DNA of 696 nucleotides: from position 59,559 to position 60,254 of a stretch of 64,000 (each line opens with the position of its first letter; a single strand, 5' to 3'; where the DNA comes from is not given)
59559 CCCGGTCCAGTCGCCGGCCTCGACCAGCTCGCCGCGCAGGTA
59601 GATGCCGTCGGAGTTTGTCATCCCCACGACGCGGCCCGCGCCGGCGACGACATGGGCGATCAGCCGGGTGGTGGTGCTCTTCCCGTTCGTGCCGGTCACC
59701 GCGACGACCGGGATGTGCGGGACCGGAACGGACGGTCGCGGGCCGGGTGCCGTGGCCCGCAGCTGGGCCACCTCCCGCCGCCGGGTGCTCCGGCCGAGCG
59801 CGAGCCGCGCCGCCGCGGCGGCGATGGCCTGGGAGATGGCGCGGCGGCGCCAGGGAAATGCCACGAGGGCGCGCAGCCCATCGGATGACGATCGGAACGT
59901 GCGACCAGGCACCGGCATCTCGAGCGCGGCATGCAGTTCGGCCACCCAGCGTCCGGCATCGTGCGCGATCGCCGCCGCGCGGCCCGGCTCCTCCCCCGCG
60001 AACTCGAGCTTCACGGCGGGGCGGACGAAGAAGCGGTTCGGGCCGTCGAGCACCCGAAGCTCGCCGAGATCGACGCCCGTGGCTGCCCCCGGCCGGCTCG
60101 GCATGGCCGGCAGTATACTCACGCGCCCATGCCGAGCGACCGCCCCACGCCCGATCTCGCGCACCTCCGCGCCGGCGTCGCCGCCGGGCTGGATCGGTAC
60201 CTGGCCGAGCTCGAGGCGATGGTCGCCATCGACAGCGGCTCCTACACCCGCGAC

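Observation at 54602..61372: Complete cyanophycin storage/mobilisation locus in a non-cyanobacterial high-GC genome, with two non-standard components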

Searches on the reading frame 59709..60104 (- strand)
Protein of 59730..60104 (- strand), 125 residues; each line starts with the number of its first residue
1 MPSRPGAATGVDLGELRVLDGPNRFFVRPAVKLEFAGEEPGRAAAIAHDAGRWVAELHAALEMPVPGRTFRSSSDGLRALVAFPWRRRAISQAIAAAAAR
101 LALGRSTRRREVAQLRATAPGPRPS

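Call 21: search_protein_representatives(protein=window:59730-60104:-)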
Query: 125 residues. Proteins with E-value up to 0.001 (for the whole library): 42; up to 1e-10: 17; up to 1e-30: 4. The best 42 are listed.
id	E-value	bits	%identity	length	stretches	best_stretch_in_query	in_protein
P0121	4.6e-34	133.6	64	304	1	5-124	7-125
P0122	2.7e-32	127.9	61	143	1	8-122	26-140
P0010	3.6e-32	127.5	60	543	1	1-123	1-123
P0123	2.6e-31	124.7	58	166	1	4-115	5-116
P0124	2.7e-29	118.2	61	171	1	2-125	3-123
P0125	9.8e-24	100.2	59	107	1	8-99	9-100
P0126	1.5e-23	99.7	62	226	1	19-117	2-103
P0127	1.0e-20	90.5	52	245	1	3-123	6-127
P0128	1.1e-19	87.2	54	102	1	1-97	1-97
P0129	6.0e-19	84.8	52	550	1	8-113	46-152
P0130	2.0e-15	73.5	56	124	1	9-80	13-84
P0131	2.5e-14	69.9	51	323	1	6-102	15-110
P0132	2.8e-14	69.7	60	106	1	4-68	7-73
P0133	2.0e-13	67.0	56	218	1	38-125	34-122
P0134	5.9e-13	65.5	57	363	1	9-122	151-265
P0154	1.1e-04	38.8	39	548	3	12-52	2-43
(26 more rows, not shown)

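Call 24: find_encoding_contigs(protein=P0154, flank=8000, max_places=6)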
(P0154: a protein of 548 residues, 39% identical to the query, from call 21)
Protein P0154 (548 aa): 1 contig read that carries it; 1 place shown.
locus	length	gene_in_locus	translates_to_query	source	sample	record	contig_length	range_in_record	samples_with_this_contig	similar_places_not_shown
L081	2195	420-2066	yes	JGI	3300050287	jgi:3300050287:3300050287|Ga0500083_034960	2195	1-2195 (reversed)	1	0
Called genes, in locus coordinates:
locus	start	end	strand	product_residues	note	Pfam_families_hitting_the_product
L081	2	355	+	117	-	?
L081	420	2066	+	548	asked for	PF08245:Mur_ligase_M, PF02875:Mur_ligase_C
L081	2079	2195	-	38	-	?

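Call 25: find_homologous_proteins(query=P0154, max_evalue=1e-20)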
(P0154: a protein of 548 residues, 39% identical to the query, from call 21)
Query P0154 (548 aa): 7978 proteins with E <= 1e-20 among 8000 candidates; the best 120 are listed.
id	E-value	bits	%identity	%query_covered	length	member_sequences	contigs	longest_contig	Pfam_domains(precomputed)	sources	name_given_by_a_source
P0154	0.0e+0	1193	100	100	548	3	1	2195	PF02875.27,PF08245.19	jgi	-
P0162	1.4e-270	917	78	100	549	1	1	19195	PF02875.27,PF08245.19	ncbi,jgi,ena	-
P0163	6.5e-253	858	73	100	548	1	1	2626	PF02875.27,PF08245.19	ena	-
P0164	8.2e-195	667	59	99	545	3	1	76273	PF02875.27,PF08245.19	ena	-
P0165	9.0e-190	650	57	99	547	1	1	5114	PF02875.27,PF08245.19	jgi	-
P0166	4.8e-189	648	58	100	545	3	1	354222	PF02875.27,PF08245.19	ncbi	-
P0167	8.1e-188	644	57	100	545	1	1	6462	PF02875.27,PF08245.19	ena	-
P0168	1.9e-187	642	57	100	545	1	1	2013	PF02875.27,PF08245.19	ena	-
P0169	2.1e-187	642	57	100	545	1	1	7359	PF02875.27,PF08245.19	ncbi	-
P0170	2.1e-186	639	56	99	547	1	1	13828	PF02875.27,PF08245.19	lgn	-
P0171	2.1e-186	639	56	100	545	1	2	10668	PF02875.27,PF08245.19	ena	-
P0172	9.2e-186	637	56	100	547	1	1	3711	PF02875.27,PF08245.19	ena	-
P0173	1.2e-184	633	58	97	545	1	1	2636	PF02875.27,PF08245.19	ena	-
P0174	2.0e-184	632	57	97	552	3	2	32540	PF02875.27,PF08245.19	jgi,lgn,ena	-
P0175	5.0e-184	631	56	100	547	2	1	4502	PF02875.27,PF08245.19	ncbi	-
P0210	7.3e-174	598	54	97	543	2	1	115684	PF02875.27,PF08245.19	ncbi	ncbi:MAG: Mur ligase family protein [Thermomicrobiales bacterium]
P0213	1.7e-173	596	53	99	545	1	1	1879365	PF02875.27,PF08245.19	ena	-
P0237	8.9e-172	591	54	97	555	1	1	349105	PF02875.27,PF08245.19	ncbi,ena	-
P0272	6.6e-169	581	53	97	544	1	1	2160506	PF02875.27,PF08245.19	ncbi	-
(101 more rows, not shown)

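Call 26: find_encoding_contigs(protein=P0272, flank=10000, max_places=2)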
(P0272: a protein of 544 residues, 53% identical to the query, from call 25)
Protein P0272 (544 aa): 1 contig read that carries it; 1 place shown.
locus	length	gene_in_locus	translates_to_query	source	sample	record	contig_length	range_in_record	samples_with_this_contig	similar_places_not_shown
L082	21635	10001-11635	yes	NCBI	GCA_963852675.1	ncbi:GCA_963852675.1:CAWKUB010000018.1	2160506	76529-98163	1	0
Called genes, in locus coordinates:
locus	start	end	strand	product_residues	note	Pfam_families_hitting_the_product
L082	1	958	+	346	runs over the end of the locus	PF13384:HTH_23 (weak), PF13518:HTH_28, PF13565:HTH_32, PF00665:rve, PF13683:rve_3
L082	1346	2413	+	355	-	-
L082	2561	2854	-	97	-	PF03992:ABM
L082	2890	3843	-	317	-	PF02195:ParB_N, PF17762:HTH_ParB, PF23552:ParB_C (weak)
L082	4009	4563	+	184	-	PF07366:SnoaL, PF12680:SnoaL_2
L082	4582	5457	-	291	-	-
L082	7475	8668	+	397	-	-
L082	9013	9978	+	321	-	PF02517:Rce1-like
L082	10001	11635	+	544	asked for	PF08245:Mur_ligase_M, PF02875:Mur_ligase_C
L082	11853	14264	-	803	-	PF01381:HTH_3, PF13560:HTH_31, PF00931:NB-ARC, PF13191:AAA_16 (weak), PF13401:AAA_22, PF25872:HTH_77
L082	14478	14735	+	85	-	-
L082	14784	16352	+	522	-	PF00501:AMP-binding, PF13193:AMP-binding_C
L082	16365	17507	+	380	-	PF00144:Beta-lactamase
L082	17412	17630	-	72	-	-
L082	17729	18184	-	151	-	PF02082:Rrf2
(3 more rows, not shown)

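Call 27: find_encoding_contigs(protein=P0166, flank=10000, max_places=2)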
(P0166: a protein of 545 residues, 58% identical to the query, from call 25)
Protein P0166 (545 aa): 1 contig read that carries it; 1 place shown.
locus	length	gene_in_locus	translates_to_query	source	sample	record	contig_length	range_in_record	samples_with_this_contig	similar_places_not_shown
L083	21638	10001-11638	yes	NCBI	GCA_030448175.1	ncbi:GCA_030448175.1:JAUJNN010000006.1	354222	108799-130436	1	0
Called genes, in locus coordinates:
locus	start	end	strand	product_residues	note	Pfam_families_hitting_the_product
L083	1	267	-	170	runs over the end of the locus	-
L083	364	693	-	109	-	PF05187:Fer4_ETF_QO (weak)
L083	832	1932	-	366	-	PF13485:Peptidase_MA_2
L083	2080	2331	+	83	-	-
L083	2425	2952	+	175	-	-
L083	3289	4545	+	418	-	PF07690:MFS_1, PF12832:MFS_1_like (weak), PF07690:MFS_1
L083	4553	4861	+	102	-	-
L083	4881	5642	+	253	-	-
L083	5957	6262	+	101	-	PF01527:HTH_Tnp_1, PF13518:HTH_28 (faint)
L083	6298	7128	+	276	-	PF13276:HTH_21, PF00665:rve, PF13683:rve_3, PF13333:rve_2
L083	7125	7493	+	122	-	PF07883:Cupin_2 (weak)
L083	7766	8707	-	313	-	PF02195:ParB_N, PF17762:HTH_ParB, PF23552:ParB_C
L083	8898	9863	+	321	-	PF02517:Rce1-like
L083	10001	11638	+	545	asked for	PF08245:Mur_ligase_M, PF02875:Mur_ligase_C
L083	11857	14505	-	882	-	PF18921:Cyanophycin_syn, PF02655:ATP-grasp_3 (faint), PF02786:CPSase_L_D2, PF08443:RimK, PF13549:ATP-grasp_5 (weak), PF02222:ATP-grasp (faint), PF08245:Mur_ligase_M, PF02875:Mur_ligase_C, +1 more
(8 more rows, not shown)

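Call 28: find_encoding_contigs(protein=P0162, flank=10000, max_places=2)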
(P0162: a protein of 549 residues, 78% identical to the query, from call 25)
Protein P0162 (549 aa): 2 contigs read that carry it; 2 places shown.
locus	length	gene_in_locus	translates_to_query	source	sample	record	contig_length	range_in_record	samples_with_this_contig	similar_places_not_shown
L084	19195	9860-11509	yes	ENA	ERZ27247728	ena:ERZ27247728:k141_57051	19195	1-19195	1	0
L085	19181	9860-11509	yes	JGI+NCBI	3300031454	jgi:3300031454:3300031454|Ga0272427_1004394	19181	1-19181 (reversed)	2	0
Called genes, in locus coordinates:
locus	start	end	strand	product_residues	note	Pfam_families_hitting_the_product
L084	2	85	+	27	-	?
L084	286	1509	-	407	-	PF14378:PAP2_3, PF01569:PAP2 (weak), PF14360:PAP2_C (weak)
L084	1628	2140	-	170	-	-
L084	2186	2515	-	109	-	PF05187:Fer4_ETF_QO (weak)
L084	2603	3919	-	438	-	PF13485:Peptidase_MA_2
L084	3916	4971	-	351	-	PF03462:PCRF, PF00472:RF-1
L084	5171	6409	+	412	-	PF07690:MFS_1, PF12832:MFS_1_like (faint), PF05977:MFS_3 (weak), PF07690:MFS_1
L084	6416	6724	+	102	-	-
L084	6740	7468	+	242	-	-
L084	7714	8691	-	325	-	PF02195:ParB_N, PF17762:HTH_ParB, PF23552:ParB_C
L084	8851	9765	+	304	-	PF02517:Rce1-like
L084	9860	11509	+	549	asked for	PF08245:Mur_ligase_M, PF02875:Mur_ligase_C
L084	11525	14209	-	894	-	PF18921:Cyanophycin_syn, PF02786:CPSase_L_D2, PF08443:RimK (weak), PF13549:ATP-grasp_5 (weak), PF02222:ATP-grasp (weak), PF02955:GSH-S_ATP (faint), PF08245:Mur_ligase_M, PF02875:Mur_ligase_C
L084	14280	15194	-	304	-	PF03575:Peptidase_S51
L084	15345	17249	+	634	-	PF02574:S-methyl_trans, PF02219:MTHFR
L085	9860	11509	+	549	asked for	PF08245:Mur_ligase_M, PF02875:Mur_ligase_C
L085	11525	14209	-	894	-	PF18921:Cyanophycin_syn, PF02786:CPSase_L_D2, PF08443:RimK (weak), PF13549:ATP-grasp_5 (weak), PF02222:ATP-grasp (weak), PF02955:GSH-S_ATP (faint), PF08245:Mur_ligase_M, PF02875:Mur_ligase_C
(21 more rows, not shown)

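Call 29: find_encoding_contigs(protein=P0213, flank=7000, max_places=1)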
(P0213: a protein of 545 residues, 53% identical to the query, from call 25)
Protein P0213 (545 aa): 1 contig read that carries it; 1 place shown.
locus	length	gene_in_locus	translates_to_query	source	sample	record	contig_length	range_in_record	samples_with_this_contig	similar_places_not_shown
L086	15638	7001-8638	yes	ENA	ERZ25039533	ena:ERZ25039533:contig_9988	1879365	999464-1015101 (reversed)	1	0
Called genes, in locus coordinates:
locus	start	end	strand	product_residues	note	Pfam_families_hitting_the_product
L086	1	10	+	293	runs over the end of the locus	PF12146:Hydrolase_4 (faint), PF00561:Abhydrolase_1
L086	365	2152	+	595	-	PF00664:ABC_membrane, PF00005:ABC_tran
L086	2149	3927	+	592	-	PF00664:ABC_membrane, PF00005:ABC_tran, PF02463:SMC_N (faint), PF13401:AAA_22 (faint)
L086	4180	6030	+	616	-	PF00999:Na_H_Exchanger, PF02254:TrkA_N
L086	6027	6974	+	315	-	PF02517:Rce1-like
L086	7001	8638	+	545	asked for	PF08245:Mur_ligase_M, PF02875:Mur_ligase_C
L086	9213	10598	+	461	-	PF00246:Peptidase_M14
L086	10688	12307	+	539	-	PF00496:SBP_bac_5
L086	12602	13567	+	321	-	PF19300:BPD_transp_1_N, PF00528:BPD_transp_1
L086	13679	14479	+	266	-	PF00528:BPD_transp_1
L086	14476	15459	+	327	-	PF00005:ABC_tran, PF02463:SMC_N (weak), PF13401:AAA_22 (faint), PF08352:oligo_HPY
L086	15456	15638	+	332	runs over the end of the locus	PF00005:ABC_tran, PF08352:oligo_HPY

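Call 30: find_encoding_contigs(protein=P0210, flank=7000, max_places=1)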
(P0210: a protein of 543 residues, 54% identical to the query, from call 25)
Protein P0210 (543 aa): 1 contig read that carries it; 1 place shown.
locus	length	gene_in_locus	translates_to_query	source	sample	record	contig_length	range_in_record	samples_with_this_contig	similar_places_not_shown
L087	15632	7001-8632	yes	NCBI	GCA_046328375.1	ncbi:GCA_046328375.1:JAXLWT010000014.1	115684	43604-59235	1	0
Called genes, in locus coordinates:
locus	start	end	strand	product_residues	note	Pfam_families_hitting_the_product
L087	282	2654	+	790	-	PF00884:Sulfatase, PF16347:SGSH_C (weak)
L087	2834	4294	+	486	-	PF06863:DUF1254, PF06742:DUF1214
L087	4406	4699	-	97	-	PF03992:ABM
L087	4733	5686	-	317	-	PF02195:ParB_N, PF17762:HTH_ParB, PF23552:ParB_C (weak)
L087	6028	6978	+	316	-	PF02517:Rce1-like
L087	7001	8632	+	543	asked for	PF08245:Mur_ligase_M, PF02875:Mur_ligase_C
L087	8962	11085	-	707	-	PF08450:SGL (faint), PF25021:TEN_NHL (faint), PF24684:Vgb_lyase (faint), PF17170:DUF5128, PF01436:NHL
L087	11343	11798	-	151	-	PF02082:Rrf2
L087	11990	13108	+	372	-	PF07732:Cu-oxidase_3, PF07731:Cu-oxidase_2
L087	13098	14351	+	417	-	PF02535:Zip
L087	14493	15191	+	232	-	PF01325:Fe_dep_repress, PF12802:MarR_2 (faint), PF01047:MarR (weak), PF02742:Fe_dep_repr_C, PF04023:FeoA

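Call 31: find_encoding_contigs(protein=P0237, flank=7000, max_places=1)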
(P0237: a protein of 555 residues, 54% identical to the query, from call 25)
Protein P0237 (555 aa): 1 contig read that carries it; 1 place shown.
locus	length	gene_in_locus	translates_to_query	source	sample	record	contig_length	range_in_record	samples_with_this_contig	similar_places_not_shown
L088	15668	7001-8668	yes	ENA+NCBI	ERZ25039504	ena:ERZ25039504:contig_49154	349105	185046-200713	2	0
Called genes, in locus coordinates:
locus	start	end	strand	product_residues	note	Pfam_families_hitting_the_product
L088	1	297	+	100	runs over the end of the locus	-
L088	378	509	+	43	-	-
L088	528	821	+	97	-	PF00578:AhpC-TSA, PF08534:Redoxin (weak)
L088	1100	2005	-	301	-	PF13480:Acetyltransf_6, PF00583:Acetyltransf_1 (weak), PF13508:Acetyltransf_7 (weak)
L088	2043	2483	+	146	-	PF04343:DUF488, PF22751:DUF488-N3a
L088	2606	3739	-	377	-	PF08240:ADH_N, PF16912:Glu_dehyd_C, PF00107:ADH_zinc_N (weak)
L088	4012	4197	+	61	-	PF01165:Ribosomal_S21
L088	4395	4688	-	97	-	PF03992:ABM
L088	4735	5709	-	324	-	PF02195:ParB_N, PF17762:HTH_ParB, PF23552:ParB_C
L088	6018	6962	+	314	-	PF02517:Rce1-like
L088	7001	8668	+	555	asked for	PF08245:Mur_ligase_M, PF02875:Mur_ligase_C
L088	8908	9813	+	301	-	PF00296:Bac_luciferase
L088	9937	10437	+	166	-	PF13238:AAA_18, PF13671:AAA_33 (faint)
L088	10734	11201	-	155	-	PF02082:Rrf2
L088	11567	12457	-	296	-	PF00528:BPD_transp_1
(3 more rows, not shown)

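Call 38: search_solved_structures(query=A2, max_evalue=10, show_alignments=3)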
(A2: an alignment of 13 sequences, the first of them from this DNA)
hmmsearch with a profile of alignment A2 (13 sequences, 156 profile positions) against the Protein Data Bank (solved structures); distinct sequences matched with E-value up to 10: 5.
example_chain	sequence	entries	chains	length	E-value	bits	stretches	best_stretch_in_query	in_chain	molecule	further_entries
9dbd_A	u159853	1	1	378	0.25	14.6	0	58-140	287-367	Tet4 Variant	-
9dbf_A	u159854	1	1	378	0.33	14.2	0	58-140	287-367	Tet4 Variant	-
8qae_A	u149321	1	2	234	2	11.7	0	36-77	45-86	sc-apCC-6-SLLA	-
1aep_A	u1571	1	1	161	6.7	10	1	54-93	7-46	APOLIPOPHORIN III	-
1ls4_A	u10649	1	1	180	7.4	9.8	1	46-93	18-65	Apolipophorin-III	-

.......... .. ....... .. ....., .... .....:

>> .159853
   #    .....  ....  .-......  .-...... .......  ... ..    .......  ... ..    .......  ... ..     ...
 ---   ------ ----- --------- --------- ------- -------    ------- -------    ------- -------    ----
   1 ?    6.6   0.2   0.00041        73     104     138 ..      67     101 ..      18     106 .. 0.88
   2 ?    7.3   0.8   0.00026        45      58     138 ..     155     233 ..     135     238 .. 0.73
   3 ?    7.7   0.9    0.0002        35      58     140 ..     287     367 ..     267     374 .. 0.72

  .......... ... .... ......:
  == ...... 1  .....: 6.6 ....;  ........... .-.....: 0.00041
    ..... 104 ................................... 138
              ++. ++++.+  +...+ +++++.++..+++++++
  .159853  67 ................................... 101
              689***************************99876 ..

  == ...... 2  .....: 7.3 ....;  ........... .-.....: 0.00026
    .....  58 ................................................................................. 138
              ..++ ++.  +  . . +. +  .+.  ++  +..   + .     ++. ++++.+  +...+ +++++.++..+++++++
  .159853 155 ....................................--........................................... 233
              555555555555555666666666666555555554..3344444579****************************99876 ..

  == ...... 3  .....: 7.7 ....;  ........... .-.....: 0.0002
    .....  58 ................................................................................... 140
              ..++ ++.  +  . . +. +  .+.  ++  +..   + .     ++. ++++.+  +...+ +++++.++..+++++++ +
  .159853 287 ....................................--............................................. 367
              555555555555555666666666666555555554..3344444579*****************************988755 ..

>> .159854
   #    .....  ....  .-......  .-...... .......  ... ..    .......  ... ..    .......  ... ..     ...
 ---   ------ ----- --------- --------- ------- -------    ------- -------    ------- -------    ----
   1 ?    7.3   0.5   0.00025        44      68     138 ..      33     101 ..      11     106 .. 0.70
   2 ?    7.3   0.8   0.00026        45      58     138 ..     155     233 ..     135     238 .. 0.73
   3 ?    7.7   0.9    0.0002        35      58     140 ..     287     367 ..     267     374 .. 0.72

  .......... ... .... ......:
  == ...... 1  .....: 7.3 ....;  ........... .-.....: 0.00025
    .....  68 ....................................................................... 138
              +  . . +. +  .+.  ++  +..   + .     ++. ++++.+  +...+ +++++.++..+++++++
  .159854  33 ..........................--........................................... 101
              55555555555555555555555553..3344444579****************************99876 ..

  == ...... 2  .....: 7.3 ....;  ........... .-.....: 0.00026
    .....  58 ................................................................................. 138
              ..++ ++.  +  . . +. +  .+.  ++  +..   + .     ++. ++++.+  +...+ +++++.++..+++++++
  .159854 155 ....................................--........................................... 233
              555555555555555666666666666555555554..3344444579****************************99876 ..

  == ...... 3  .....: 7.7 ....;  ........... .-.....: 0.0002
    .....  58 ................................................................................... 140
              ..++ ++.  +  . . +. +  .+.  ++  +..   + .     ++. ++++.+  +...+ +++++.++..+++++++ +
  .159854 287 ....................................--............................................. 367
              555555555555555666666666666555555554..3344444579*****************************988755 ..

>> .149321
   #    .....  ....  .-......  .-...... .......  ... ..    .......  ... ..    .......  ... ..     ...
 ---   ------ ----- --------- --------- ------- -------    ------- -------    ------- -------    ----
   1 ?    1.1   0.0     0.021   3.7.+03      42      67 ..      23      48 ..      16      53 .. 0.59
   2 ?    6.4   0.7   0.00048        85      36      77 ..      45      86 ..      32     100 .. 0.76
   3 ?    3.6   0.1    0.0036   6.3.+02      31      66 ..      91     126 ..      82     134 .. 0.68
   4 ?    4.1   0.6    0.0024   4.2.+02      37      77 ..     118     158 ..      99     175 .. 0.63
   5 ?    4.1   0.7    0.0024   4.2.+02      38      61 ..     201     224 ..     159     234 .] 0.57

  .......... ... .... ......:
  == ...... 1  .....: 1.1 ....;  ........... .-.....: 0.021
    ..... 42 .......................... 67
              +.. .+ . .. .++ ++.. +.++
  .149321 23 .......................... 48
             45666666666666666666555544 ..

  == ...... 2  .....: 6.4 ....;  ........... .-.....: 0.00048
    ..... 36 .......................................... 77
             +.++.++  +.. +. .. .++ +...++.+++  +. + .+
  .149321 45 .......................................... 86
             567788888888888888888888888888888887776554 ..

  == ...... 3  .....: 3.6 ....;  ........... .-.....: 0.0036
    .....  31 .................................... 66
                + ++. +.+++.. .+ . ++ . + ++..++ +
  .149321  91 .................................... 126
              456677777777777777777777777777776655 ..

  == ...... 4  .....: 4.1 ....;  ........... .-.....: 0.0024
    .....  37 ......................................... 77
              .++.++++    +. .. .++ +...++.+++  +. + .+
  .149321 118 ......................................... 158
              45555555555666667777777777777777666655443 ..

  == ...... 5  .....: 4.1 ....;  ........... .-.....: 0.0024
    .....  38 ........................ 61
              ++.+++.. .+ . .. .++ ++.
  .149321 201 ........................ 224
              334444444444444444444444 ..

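Call 46: predict_structure(alignment_id=A2)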
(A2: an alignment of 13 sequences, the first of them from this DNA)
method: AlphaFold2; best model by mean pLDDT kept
length: 132 residues; sequences in the alignment: 13
mean_pLDDT: 88.6   pTM: 0.80
mean pLDDT of the five models: 88.6, 88.5, 88.0, 86.9, 85.1
residues with pLDDT >= 90: 103; 70-90: 9; 50-70: 18; < 50: 2
segments of 3 or more residues with pLDDT < 50: none
pLDDT, mean of each block of 10 residues (from residue 1): 63 95 92 96 97 97 95 97 94 97 96 86 54 54
secondary structure, 60 per line:
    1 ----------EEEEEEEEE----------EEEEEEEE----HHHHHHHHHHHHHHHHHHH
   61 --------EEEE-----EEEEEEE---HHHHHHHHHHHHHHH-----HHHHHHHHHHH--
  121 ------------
elements in order: E11-19 E30-37 H42-60 E69-72 E78-84 H88-102 H108-118
